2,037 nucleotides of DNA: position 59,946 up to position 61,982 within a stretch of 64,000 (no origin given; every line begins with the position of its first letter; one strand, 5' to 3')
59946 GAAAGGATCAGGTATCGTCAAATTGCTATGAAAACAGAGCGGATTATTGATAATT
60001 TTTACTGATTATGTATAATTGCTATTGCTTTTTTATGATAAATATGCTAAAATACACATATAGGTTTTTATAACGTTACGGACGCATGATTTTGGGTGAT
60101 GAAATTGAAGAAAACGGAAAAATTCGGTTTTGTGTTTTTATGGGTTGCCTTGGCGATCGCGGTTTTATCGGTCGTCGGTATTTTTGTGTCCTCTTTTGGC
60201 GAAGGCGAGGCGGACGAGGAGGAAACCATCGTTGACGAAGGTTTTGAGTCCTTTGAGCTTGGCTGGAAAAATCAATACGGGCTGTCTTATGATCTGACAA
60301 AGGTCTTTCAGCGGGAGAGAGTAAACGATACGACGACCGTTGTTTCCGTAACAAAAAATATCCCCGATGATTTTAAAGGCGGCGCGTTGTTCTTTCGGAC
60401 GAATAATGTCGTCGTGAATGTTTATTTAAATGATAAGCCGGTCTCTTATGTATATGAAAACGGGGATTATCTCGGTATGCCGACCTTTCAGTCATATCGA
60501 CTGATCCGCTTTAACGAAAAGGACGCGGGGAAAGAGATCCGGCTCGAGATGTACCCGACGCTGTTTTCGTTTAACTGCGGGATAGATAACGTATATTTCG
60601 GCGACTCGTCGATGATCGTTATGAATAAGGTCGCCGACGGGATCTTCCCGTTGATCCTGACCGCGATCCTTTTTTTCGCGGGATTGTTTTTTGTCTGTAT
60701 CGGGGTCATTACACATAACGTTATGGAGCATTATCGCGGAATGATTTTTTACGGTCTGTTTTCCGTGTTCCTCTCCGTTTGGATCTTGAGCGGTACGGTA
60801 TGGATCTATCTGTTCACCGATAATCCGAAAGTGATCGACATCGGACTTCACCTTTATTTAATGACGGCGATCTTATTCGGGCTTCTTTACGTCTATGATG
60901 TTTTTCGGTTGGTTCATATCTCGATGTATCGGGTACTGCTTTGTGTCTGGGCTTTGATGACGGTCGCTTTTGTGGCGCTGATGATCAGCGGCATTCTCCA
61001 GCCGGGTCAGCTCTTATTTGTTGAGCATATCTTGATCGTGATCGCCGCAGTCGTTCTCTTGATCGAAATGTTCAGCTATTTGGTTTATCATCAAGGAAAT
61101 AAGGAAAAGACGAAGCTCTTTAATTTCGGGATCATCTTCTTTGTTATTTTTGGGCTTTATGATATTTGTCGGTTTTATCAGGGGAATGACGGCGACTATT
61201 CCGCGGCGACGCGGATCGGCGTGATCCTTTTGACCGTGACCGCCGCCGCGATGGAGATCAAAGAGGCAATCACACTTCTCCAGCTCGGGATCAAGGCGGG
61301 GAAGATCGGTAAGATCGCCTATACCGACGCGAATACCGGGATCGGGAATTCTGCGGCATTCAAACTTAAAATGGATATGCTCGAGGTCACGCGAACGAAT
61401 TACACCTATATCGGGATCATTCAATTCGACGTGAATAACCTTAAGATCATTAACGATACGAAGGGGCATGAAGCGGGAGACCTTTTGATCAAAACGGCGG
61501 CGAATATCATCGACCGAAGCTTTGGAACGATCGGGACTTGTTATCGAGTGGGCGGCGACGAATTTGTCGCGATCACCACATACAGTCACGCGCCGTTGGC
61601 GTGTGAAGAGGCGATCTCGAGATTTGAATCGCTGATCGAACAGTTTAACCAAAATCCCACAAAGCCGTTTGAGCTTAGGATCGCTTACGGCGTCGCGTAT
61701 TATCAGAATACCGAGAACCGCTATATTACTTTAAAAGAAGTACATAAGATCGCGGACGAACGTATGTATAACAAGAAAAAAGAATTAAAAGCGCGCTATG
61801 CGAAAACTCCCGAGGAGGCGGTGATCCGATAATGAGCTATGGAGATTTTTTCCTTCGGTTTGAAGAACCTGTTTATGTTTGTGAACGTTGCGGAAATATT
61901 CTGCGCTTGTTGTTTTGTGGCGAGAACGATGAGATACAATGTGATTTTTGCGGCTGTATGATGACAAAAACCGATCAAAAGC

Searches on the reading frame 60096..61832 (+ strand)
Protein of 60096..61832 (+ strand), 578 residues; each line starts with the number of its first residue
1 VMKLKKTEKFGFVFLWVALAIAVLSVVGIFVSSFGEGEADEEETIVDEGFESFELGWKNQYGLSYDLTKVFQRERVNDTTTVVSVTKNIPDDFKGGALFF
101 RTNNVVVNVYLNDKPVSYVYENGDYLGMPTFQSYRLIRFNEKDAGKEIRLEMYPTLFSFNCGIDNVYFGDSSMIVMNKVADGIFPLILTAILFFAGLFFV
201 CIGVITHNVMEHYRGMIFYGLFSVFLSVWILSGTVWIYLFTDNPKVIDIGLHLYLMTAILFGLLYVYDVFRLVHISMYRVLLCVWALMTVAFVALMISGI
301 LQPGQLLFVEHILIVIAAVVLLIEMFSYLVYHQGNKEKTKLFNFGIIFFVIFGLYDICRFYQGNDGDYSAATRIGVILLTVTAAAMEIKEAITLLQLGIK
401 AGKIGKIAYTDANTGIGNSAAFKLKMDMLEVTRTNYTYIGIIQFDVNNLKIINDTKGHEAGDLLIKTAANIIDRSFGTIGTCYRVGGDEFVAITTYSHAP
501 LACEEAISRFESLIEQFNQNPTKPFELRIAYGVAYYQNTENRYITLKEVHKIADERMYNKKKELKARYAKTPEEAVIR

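Call 54: find_encoding_contigs(protein=window:60096-61832:+, flank=10000, max_places=3)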
Protein window:60096-61832:+ (578 aa): no gene with exactly this product is on record in the collection.
